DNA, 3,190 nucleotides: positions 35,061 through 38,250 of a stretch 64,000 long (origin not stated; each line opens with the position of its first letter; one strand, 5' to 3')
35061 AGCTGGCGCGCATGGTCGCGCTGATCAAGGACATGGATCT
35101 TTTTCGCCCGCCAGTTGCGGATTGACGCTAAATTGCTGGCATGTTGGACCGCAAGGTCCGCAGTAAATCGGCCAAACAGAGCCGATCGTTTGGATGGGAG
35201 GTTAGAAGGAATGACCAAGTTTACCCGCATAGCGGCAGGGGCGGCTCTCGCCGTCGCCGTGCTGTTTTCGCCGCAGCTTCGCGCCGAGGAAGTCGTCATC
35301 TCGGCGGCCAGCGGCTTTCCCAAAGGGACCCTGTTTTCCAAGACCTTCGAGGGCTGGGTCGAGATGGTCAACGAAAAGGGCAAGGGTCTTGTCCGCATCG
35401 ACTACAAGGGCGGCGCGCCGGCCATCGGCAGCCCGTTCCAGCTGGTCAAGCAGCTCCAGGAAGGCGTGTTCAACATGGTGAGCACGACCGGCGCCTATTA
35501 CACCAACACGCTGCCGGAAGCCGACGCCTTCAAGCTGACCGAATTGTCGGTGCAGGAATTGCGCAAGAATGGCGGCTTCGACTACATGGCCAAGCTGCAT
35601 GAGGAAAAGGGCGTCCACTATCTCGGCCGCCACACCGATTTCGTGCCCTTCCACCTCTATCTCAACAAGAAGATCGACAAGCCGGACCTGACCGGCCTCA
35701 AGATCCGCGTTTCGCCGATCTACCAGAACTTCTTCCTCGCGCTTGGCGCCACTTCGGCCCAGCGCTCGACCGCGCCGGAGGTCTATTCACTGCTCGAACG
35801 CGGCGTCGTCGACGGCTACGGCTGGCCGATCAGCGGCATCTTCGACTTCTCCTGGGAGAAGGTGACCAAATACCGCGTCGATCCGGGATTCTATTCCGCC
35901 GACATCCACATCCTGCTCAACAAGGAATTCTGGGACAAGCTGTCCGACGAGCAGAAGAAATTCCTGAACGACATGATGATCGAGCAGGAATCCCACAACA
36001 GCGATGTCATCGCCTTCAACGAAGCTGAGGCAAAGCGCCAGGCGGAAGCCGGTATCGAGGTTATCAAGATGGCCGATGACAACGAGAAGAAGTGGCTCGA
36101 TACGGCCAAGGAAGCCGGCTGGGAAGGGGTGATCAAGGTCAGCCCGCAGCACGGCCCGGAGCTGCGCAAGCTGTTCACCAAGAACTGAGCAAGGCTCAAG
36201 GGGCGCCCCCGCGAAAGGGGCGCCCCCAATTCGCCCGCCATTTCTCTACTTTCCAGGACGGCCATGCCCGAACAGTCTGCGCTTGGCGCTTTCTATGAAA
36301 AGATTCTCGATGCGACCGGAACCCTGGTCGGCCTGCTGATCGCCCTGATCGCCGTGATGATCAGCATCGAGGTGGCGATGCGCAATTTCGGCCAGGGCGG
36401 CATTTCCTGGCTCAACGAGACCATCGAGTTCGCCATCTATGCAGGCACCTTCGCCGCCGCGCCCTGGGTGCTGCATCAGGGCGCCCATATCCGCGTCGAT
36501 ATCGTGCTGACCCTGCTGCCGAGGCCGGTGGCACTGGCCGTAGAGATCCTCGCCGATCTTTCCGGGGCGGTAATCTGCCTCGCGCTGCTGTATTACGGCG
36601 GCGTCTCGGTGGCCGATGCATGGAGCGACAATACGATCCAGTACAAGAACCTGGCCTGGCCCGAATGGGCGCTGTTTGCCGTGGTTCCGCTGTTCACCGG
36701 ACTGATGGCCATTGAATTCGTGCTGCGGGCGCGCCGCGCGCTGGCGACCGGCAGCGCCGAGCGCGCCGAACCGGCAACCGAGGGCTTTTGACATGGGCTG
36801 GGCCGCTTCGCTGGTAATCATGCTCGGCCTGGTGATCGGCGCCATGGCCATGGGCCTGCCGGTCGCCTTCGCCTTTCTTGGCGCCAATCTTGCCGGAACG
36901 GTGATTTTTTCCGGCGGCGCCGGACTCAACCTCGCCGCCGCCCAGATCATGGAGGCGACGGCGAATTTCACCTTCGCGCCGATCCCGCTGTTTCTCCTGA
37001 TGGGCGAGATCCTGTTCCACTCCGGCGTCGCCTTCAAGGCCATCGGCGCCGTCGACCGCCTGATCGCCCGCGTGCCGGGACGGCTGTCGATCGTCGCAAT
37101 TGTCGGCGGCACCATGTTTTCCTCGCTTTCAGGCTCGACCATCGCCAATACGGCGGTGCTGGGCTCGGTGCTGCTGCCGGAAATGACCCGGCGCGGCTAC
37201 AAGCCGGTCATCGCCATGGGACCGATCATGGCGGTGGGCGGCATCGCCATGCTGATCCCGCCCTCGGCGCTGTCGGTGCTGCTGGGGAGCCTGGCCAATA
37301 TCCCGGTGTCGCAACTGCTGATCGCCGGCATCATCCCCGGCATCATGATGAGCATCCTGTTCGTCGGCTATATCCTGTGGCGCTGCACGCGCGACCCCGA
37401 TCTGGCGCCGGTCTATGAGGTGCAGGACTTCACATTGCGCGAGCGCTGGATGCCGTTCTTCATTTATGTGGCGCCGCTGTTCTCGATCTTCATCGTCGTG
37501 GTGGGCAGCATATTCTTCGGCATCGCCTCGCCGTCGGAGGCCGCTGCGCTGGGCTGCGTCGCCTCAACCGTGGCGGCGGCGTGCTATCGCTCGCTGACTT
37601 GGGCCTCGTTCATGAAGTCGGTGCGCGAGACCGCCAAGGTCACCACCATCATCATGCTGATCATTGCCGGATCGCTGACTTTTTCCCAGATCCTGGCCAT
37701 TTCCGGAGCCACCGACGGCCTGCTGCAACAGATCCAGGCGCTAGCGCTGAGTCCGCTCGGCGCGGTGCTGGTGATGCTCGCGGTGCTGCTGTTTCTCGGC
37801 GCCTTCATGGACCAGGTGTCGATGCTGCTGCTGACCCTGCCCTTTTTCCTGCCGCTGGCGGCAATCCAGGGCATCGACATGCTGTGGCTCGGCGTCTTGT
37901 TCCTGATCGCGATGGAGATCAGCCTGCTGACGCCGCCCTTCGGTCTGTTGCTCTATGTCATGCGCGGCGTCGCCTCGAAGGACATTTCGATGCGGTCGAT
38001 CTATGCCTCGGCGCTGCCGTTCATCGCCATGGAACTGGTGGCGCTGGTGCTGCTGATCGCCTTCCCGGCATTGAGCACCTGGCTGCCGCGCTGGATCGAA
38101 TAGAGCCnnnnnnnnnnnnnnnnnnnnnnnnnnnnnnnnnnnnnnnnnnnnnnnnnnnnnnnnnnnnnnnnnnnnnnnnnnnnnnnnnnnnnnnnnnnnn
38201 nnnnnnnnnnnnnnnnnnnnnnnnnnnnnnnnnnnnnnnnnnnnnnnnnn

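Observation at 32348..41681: Orphan nine-gene operon: GntR, opine dehydrogenase, 3-hydroxyacyl-CoA DH, DctPQM TRAP, HyuB-like, VOC/epimerase-like, PaaK-like ligase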

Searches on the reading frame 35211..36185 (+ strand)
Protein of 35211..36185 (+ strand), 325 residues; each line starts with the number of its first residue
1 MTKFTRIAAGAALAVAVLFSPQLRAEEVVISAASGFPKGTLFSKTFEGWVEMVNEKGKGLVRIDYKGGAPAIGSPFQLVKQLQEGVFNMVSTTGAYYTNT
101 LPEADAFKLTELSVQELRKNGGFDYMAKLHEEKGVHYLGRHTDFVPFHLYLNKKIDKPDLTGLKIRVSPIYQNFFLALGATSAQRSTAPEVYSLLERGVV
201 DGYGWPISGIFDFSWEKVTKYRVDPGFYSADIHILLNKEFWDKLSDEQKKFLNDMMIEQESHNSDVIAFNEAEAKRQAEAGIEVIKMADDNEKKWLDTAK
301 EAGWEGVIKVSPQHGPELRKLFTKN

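Call 5: search_protein_families(library=pfam, proteins=[window:35211-36185:+])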
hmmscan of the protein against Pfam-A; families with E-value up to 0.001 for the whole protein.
window:35211-36185:+ (325 aa): 1 family
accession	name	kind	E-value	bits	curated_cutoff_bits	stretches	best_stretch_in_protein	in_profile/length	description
PF03480.18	DctP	-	1e-29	104.2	23.4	1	38-301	7-277/286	Bacterial extracellular solute-binding protein, family 7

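Call 6: search_protein_families(library=ncbifam, proteins=[window:35211-36185:+])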
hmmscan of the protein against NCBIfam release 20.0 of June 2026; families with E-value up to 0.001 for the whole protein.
window:35211-36185:+ (325 aa): 2 families
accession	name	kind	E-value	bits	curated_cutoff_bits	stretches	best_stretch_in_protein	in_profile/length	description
NF037995.1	TRAP_S1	subfamily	1e-21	77.5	50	1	33-295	3-271/271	TRAP transporter substrate-binding protein DctP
TIGR00787.1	dctP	subfamily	1.6e-17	63.8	175.05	1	44-274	13-249/257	DctP family TRAP transporter solute-binding subunit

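Call 39: search_solved_structures(query=window:35211-36185:+, max_evalue=0.00001)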
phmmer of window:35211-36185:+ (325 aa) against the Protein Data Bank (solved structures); distinct sequences matched with E-value up to 0.00001: 55.
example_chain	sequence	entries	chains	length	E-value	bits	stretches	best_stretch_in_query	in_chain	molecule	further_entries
4mnc_A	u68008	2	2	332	2.6e-84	286.3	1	11-324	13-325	TRAP dicarboxylate transporter-DctP subunit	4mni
4p47_A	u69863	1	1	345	1.7e-16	63.5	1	7-299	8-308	TRAP dicarboxylate transporter, DctP subunit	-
5i5p_A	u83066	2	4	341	2.2e-13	53.2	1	27-254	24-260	TRAP TRANSPORTER SOLUTE BINDING PROTEIN | TRAP solute Binding Protein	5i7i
4n6d_A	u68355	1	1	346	3e-13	52.8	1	14-291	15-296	TRAP dicarboxylate transporter-DctP subunit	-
5iga_A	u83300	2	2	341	3.9e-12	49.2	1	27-253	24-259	TRAP TRANSPORTER SOLUTE BINDING PROTEIN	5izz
7nqg_AAA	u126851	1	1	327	1.1e-11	47.7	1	146-300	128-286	TrapT family, dctP subunit, C4-dicarboxylate periplasmic binding protein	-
4pe3_A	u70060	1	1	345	1.1e-11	47.7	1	118-307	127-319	TRAP dicarboxylate transporter-DctP subunit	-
8t9t_A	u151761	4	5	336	1.2e-11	47.5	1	19-299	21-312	Isethionate-binding periplasmic protein DctP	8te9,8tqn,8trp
4x8r_A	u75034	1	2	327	1.9e-11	46.9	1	23-289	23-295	TRAP dicarboxylate transporter, DctP subunit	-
4p56_A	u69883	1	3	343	3.8e-11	45.9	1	124-308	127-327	Putative extracellular solute-binding protein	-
4ng7_A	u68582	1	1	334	7.8e-11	44.9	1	7-273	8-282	TRAP periplasmic solute binding protein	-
9dsy_A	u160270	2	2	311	1.1e-10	44.4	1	130-301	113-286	C4-dicarboxylate-binding periplasmic protein DctP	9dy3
4o8m_A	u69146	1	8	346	4e-10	42.6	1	13-284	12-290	TRAP dicarboxylate transporter, DctP subunit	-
4paf_A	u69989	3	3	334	3.4e-09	39.5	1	4-274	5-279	TRAP dicarboxylate transporter, DctP subunit, putative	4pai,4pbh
4o94_A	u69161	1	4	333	3.5e-09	39.5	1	150-301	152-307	TRAP dicarboxylate transporter DctP subunit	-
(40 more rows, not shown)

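Call 77: search_solved_structures(query=window:35211-36185:+, max_evalue=1e-50, show_alignments=1)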
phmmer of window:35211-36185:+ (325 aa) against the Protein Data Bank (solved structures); distinct sequences matched with E-value up to 1e-50: 1.
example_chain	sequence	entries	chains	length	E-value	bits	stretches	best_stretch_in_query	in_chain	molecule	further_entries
4mnc_A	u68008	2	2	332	2.6e-84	286.3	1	11-324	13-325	TRAP dicarboxylate transporter-DctP subunit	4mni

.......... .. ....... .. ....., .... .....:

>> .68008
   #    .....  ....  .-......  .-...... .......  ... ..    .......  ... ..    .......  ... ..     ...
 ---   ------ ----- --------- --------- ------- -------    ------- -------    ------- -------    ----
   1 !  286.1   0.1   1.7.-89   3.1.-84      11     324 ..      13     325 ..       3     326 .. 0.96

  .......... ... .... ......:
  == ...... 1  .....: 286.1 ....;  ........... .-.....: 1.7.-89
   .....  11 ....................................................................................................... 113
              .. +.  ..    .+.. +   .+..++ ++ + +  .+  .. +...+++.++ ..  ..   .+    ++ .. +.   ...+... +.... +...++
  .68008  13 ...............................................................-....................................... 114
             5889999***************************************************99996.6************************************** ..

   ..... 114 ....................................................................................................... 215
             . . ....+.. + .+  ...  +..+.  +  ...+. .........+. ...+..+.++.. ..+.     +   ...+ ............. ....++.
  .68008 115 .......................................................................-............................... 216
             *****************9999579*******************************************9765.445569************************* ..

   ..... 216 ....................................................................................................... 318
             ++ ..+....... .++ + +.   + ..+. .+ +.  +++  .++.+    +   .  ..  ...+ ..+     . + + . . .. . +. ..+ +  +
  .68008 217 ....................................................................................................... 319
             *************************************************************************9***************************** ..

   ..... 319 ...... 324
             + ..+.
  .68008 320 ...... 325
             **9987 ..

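Call 90: predict_structure(protein=window:35211-36185:+)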
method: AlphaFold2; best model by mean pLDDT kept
length: 325 residues; sequences in the alignment: 1
mean_pLDDT: 34.4   pTM: 0.21
mean pLDDT of the five models: 34.4, 33.4, 32.5, 32.1, 31.0
residues with pLDDT >= 90: 0; 70-90: 0; 50-70: 4; < 50: 321
segments of 3 or more residues with pLDDT < 50: 1-245, 247-293, 298-325
pLDDT, mean of each block of 10 residues (from residue 1): 23 29 31 35 40 40 42 37 37 24 25 32 39 34 27 29 30 29 30 29 27 31 27 34 45 36 36 46 39 49 43 42 37
secondary structure, 60 per line:
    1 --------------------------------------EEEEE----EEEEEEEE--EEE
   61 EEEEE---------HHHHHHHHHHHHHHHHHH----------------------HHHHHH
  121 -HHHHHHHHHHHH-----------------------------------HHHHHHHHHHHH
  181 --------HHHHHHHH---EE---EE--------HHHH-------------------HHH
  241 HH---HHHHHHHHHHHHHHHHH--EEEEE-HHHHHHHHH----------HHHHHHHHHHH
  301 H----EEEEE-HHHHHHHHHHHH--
elements in order: E39-43 E48-55 E58-65 H75-92 H115-120 H122-133 H169-180 H189-196 H215-218 H238-242 H246-262 E265-269 H271-279 H290-301 E306-310 H312-323

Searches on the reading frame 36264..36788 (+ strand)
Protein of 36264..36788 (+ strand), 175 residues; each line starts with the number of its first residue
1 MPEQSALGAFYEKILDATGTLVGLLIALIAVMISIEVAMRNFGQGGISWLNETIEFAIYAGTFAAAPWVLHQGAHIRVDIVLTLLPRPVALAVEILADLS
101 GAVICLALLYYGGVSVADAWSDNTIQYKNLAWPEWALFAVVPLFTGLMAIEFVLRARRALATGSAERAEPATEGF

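Call 5: search_protein_families(library=pfam, proteins=[window:36264-36788:+])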
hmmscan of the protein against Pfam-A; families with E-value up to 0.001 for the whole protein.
window:36264-36788:+ (175 aa): 1 family
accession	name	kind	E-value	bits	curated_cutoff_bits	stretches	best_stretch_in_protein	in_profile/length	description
PF04290.18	DctQ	-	9.4e-23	81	28.3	1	29-160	1-130/132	Tripartite ATP-independent periplasmic transporters, DctQ component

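Call 6: search_protein_families(library=ncbifam, proteins=[window:36264-36788:+])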
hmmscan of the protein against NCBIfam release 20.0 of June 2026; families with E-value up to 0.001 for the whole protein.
window:36264-36788:+ (175 aa): 0 families

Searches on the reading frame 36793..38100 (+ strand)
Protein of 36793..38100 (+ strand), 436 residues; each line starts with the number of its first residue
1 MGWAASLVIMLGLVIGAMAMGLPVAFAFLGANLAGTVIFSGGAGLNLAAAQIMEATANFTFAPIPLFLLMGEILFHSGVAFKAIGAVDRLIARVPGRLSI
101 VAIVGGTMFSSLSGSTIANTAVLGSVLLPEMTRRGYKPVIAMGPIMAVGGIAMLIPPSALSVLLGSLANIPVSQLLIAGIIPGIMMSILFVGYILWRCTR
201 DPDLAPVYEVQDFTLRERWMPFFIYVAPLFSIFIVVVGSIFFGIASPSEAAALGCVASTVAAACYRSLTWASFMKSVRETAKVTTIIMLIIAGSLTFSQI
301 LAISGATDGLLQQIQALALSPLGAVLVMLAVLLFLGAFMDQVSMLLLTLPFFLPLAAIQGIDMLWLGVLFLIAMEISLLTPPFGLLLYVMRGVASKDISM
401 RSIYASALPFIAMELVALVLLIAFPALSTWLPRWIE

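Call 5: search_protein_families(library=pfam, proteins=[window:36793-38100:+])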
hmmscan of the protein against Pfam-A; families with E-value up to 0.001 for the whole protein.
window:36793-38100:+ (436 aa): 1 family
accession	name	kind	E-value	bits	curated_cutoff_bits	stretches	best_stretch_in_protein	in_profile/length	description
PF06808.19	DctM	-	1.9e-72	244.8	23.8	1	12-427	2-413/413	Tripartite ATP-independent periplasmic transporter, DctM component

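Call 6: search_protein_families(library=ncbifam, proteins=[window:36793-38100:+])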
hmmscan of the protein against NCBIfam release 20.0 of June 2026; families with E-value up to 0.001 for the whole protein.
window:36793-38100:+ (436 aa): 3 families
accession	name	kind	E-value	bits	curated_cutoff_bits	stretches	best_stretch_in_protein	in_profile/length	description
TIGR00786.1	dctM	subfamily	2e-91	306.8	268.45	1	21-432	1-405/405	TRAP transporter large permease subunit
NF011634.1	PRK15060.1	equivalog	1.1e-46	159.8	800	1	7-434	3-423/425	2,3-diketo-L-gulonate TRAP transporter large permease YiaN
TIGR02123.1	TRAP_fused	subfamily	2e-06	26.8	320.65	1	1-411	113-520/615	TRAP transporter fused permease subunit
